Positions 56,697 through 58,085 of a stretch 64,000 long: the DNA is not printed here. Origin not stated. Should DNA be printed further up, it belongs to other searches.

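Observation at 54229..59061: Six-gene nucleoside/nucleotide-modification operon as the terminal cassette: Nudix, PfkB kinase, NDT-like glycosidase, ASCH, GNAT, PaaK-like ligase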

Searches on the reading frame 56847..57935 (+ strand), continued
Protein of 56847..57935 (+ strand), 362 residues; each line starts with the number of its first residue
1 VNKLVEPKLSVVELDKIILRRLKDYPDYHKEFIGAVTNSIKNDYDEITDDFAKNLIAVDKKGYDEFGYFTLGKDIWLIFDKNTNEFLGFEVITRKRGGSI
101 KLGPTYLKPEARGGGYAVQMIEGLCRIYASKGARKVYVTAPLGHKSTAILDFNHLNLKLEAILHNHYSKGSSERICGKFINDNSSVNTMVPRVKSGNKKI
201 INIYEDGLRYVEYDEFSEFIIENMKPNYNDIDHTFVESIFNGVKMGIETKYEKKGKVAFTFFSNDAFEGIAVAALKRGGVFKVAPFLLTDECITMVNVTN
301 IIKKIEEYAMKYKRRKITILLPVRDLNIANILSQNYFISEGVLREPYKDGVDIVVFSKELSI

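Call 92: search_solved_structures(query=L019:12159-13691:+, max_evalue=1e-102, show_alignments=3)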
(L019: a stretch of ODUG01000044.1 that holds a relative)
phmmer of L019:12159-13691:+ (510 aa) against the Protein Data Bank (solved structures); distinct sequences matched with E-value up to 1e-102: 3.
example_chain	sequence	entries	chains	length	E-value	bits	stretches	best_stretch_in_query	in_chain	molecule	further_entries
7tqr_A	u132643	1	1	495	6.2e-122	410.8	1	10-500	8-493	Probable histidine ammonia-lyase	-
6v6h_A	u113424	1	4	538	6.7e-108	364.5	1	14-494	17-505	Histidine ammonia-lyase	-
1gkm_B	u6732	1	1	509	7.4e-103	347.9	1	53-491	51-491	Histidine ammonia-lyase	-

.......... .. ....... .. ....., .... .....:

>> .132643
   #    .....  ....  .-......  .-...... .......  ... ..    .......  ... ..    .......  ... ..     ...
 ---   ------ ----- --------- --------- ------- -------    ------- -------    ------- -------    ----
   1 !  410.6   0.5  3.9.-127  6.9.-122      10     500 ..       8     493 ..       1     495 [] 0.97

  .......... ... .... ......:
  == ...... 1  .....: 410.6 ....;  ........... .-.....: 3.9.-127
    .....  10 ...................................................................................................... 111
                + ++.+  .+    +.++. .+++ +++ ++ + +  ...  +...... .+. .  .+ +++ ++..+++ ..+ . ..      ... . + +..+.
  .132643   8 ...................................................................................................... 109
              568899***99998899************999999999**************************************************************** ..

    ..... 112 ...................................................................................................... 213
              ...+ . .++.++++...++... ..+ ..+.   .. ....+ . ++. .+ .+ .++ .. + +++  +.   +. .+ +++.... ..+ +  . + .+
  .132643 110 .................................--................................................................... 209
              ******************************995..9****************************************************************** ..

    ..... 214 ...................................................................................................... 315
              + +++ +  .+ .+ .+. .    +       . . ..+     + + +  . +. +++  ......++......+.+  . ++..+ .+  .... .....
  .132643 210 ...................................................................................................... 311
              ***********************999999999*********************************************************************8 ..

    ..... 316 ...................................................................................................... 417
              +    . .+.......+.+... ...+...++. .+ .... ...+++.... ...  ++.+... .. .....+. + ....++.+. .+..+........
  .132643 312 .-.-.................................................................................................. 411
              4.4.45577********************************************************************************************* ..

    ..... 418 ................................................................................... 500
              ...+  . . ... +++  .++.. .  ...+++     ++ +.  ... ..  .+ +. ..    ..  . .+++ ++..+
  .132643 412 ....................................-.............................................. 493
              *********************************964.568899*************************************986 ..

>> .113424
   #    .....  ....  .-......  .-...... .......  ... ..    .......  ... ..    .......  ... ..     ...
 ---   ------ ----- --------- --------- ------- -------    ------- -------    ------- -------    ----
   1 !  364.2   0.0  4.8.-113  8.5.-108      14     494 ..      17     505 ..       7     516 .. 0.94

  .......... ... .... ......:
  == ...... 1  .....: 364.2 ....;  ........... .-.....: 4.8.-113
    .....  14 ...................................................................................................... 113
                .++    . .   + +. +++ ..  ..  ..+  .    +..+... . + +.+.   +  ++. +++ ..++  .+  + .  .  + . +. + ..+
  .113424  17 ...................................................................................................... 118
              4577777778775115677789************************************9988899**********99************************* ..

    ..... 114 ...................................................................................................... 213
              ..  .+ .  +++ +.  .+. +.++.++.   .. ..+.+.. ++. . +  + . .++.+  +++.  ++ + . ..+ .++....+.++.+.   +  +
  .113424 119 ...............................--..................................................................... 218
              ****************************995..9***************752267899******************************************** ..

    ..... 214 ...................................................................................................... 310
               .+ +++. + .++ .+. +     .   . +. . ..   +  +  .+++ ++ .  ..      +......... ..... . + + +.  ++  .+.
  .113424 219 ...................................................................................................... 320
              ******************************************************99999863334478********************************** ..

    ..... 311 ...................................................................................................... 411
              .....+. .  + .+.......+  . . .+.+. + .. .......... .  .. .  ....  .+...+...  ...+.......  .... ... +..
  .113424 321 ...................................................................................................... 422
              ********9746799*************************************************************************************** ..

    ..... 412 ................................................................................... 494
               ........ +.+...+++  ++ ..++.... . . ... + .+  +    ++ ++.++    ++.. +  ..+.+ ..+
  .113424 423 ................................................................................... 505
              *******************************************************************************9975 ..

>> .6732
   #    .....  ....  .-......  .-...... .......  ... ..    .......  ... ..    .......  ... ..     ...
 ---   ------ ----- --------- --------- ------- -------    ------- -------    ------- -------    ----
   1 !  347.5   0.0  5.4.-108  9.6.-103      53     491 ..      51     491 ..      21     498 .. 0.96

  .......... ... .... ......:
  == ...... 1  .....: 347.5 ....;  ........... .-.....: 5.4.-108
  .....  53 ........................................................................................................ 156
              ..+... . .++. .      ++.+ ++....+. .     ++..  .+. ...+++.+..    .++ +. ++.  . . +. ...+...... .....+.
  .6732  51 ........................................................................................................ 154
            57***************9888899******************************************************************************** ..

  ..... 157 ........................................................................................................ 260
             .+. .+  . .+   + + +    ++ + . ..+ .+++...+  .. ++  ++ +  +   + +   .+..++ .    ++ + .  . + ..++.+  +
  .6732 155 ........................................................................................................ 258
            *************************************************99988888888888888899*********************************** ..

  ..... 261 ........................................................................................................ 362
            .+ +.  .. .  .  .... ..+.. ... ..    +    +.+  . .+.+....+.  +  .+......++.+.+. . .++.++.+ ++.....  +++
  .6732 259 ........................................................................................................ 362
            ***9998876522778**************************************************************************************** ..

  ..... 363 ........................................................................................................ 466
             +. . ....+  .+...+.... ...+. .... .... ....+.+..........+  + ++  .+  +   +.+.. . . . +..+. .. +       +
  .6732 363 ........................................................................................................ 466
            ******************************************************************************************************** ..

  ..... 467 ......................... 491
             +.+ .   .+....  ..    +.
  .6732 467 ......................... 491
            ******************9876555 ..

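Call 97: find_related_loci(query=A1, collection=viral_contigs, flank=10000)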
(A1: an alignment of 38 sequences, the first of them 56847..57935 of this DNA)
Query A1 (362 aa) in viral_contigs; peptide patterns used: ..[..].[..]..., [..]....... (x = any residue, [..] = any of these).
4 stretches matched a pattern, but none encodes a relative of the query by tblastn (E <= 1e-3).

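Call 98: search_dna_similar(query=window:56847-57935:+, collection=phages, mode=protein, max_evalue=0.001, max_rows=10)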
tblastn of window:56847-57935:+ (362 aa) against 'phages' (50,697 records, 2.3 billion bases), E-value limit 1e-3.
No match.

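Call 100: search_protein_families(library=ncbifam, proteins=[L004:7527-8072:+, L032:14057-15082:+, L032:16009-17085:+, L032:17492-18955:+, L006:15810-16961:+, L006:11710-12504:+, L002:7128-9074:+, L036:9314-10111:+, L032:15150-16040:+], max_evalue=0.00001)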
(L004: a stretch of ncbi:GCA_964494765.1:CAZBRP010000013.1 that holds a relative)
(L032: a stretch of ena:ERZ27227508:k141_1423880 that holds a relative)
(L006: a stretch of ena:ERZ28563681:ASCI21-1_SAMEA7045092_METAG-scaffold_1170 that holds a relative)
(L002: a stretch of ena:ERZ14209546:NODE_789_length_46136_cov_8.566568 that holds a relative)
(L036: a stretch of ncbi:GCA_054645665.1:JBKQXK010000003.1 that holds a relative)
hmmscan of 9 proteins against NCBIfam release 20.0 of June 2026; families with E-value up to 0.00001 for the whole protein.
L004:7527-8072:+ (181 aa): 1 family
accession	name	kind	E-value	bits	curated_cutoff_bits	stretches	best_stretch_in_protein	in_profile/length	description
NF008044.0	PRK10776.1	equivalog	6.9e-06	26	148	0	43-82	29-69/130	8-oxo-dGTP diphosphatase MutT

L032:14057-15082:+ (341 aa): 7 families
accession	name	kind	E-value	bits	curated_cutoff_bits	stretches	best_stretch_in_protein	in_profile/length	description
NF004491.0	PRK05826.1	subfamily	5.5e-37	127.3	432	1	24-307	22-302/477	pyruvate kinase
TIGR01064.1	pyruv_kin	equivalog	8.1e-36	123.5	306.4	1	27-307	21-299/476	pyruvate kinase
NF004886.0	PRK06247.1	subfamily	1.5e-25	89.8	623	1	23-307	21-297/476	pyruvate kinase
NF006664.0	PRK09206.1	equivalog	2.9e-25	88.8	686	1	24-313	20-306/470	pyruvate kinase PykF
NF004978.0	PRK06354.1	subfamily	1.9e-24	86.1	462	1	28-306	29-305/590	pyruvate kinase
NF011314.0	PRK14725.1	equivalog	7.1e-24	84.1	642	1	123-305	370-562/614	pyruvate kinase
NF005234.0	PRK06739.1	equivalog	2.8e-14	52.8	564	1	116-310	99-296/352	pyruvate kinase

L032:16009-17085:+ (358 aa): 0 families

L032:17492-18955:+ (487 aa): 108 families (the best 25 are shown)
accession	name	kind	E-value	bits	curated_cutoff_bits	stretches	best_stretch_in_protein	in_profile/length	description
NF004837.0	PRK06187.1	subfamily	1.5e-70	238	476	1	132-483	162-519/531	long-chain-fatty-acid--CoA ligase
NF005702.0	PRK07514.1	subfamily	1.1e-61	208.7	558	1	3-483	4-497/506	malonyl-CoA synthase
NF006182.0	PRK08316.1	subfamily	1.8e-58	198.3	663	1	140-480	171-511/523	fatty acyl-CoA synthetase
NF005797.0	PRK07638.1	equivalog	2.7e-58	197.7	518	1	25-483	23-476/487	acyl-CoA synthetase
NF002966.0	PRK03640.1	equivalog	1.3e-56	192.2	556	1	24-479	23-473/483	o-succinylbenzoate--CoA ligase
NF052269.1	Staph_lig_FadD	equivalog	2.1e-56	191.3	650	1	5-477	5-484/499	long-chain-fatty-acid--CoA ligase FadD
TIGR03098.1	ligase_PEP_1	hypoth_equivalog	2.1e-52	178.3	592.35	1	142-481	165-513/517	acyl-CoA ligase (AMP-forming), exosortase A system-associated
TIGR01923.1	menE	equivalog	3.7e-52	177.7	330.15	1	31-479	2-439/442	o-succinylbenzoate--CoA ligase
NF005307.0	PRK06839.1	equivalog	1.7e-51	175.4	748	1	26-479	25-486/496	o-succinylbenzoate--CoA ligase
NF004114.0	PRK05605.1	equivalog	4e-51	174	766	1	132-479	213-562/575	long-chain-fatty-acid--CoA ligase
NF009921.1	PRK13382.1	exception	2.5e-50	171.7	850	1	120-479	172-525/529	acyl-CoA ligase FadD12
NF004511.1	PRK05852.1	equivalog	2.5e-50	171.6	650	1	134-479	148-497/505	FadD7 family fatty acid--CoA ligase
NF009233.0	PRK12583.1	subfamily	6.2e-50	170.1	832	1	144-483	205-547/558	fatty acid CoA ligase family protein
TIGR01733.1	AA-adenyl-dom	subfamily_domain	3e-47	161.3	317.4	1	49-417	22-409/409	amino acid adenylation domain-containing protein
NF005858.0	PRK07787.1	subfamily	3.1e-47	161.1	575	1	51-478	44-464/471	acyl-CoA synthetase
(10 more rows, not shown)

L006:15810-16961:+ (383 aa): 3 families
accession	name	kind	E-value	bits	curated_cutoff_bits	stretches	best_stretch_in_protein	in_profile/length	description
NF002120.0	PRK00960.1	equivalog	3.3e-35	121.6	611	1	120-379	237-510/518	serine--tRNA ligase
NF005479.0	PRK07080.1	equivalog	5.4e-32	111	357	1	119-372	59-313/318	amino acid--[acyl-carrier-protein] ligase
TIGR00415.1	serS_MJ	equivalog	2.8e-28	98.6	489.55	1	120-374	235-502/518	serine--tRNA ligase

L006:11710-12504:+ (264 aa): 16 families
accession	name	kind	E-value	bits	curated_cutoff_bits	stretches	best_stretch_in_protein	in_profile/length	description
TIGR00099.1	Cof-subfamily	subfamily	2.3e-33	115.8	137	1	3-242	1-246/256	Cof-type HAD-IIB family hydrolase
TIGR01482.1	SPP-subfamily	subfamily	3.1e-20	72.7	107.15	1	5-241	2-206/225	sucrose-phosphate phosphatase subfamily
TIGR01487.1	Pglycolate_arch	equivalog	6.4e-19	68.6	122.75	2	6-85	6-84/215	phosphoglycolate phosphatase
NF045966.1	YcsE_rel_Pase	equivalog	8.8e-18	64.7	220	1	5-246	6-253/265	YcsE-related riboflavin metabolism phosphatase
TIGR01484.1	HAD-SF-IIB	subfamily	7.4e-16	58.9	41.8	1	4-217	2-213/221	HAD-IIB family hydrolase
NF002245.0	PRK01158.1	equivalog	1.4e-15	57.3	198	1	129-248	101-221/233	phosphoglycolate phosphatase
TIGR01486.1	HAD-SF-IIB-MPGP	subfamily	9.5e-13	48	164.75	1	3-229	1-224/257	mannosyl-3-phosphoglycerate phosphatase family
TIGR02461.1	osmo_MPG_phos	equivalog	3.4e-10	40.4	244.35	0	4-73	2-71/227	mannosyl-3-phosphoglycerate phosphatase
NF007821.0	PRK10530.1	equivalog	4.7e-10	39.2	274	1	5-252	7-267/272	pyridoxal phosphatase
TIGR02463.1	MPGP_rel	hypoth_equivalog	1.1e-09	38.5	282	1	3-217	1-207/216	mannosyl-3-phosphoglycerate phosphatase-related protein YedP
NF001215.0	PRK00192.1-1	equivalog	1.3e-09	37.6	488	1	3-220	8-216/265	mannosyl-3-phosphoglycerate phosphatase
NF008213.0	PRK10976.1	equivalog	2.4e-09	37.1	386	1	5-233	6-239/266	sugar/pyridoxal phosphate phosphatase YigL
NF001217.0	PRK00192.1-4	equivalog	3.4e-09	36.6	373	1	2-239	9-237/265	mannosyl-3-phosphoglycerate phosphatase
NF001218.0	PRK00192.1-5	equivalog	2.9e-08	33.7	362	1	4-221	7-230/275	mannosyl-3-phosphoglycerate phosphatase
NF007806.0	PRK10513.1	equivalog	3.5e-08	33.2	273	1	6-239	8-251/270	sugar-phosphatase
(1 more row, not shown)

L002:7128-9074:+ (648 aa): 65 families (the best 25 are shown)
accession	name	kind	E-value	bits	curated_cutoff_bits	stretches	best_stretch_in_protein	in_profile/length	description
NF004837.0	PRK06187.1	subfamily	2.6e-44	151.4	476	1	29-611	8-521/531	long-chain-fatty-acid--CoA ligase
NF004114.0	PRK05605.1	equivalog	1.9e-43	148.7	766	1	11-598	14-555/575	long-chain-fatty-acid--CoA ligase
NF006181.0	PRK08314.1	subfamily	2.9e-33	115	705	1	46-612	41-554/563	long-chain-fatty-acid--CoA ligase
NF005714.0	PRK07529.1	subfamily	1.1e-27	96.6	632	1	54-631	63-594/640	acyl-CoA synthetase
NF052269.1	Staph_lig_FadD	equivalog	2.4e-26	92.1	650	1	207-609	111-490/499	long-chain-fatty-acid--CoA ligase FadD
NF005220.0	PRK06710.1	equivalog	3.9e-26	91.3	1116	1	10-611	3-552/563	long-chain-fatty-acid--CoA ligase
TIGR03098.1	ligase_PEP_1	hypoth_equivalog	2.2e-25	89.1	592.35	1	199-608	119-514/517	acyl-CoA ligase (AMP-forming), exosortase A system-associated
NF005291.0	PRK06814.1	equivalog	2.1e-24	85.5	1349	1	227-608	786-1126/1140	acyl-[ACP]--phospholipid O-acyltransferase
NF005307.0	PRK06839.1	equivalog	2.5e-24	85.8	748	1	223-603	126-484/496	o-succinylbenzoate--CoA ligase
NF006386.0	PRK08633.1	equivalog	5.3e-24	84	1221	1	218-607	754-1136/1147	acyl-[ACP]--phospholipid O-acyltransferase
NF005702.0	PRK07514.1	subfamily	3.4e-23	81.8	558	1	239-602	150-490/506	malonyl-CoA synthase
NF009233.0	PRK12583.1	subfamily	6.5e-23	80.9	832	1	17-607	6-545/558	fatty acid CoA ligase family protein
TIGR03205.1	pimA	equivalog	5.1e-21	74.7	705.6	1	222-603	169-535/541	dicarboxylate--CoA ligase PimA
NF004822.0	PRK06178.1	equivalog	2.7e-20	72.5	782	1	23-607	31-562/571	acyl-CoA synthetase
NF005463.0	PRK07059.1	subfamily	4.4e-20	71.6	869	1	11-602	2-546/557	long-chain-fatty-acid--CoA ligase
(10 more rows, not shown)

L036:9314-10111:+ (265 aa): 0 families

L032:15150-16040:+ (296 aa): 0 families
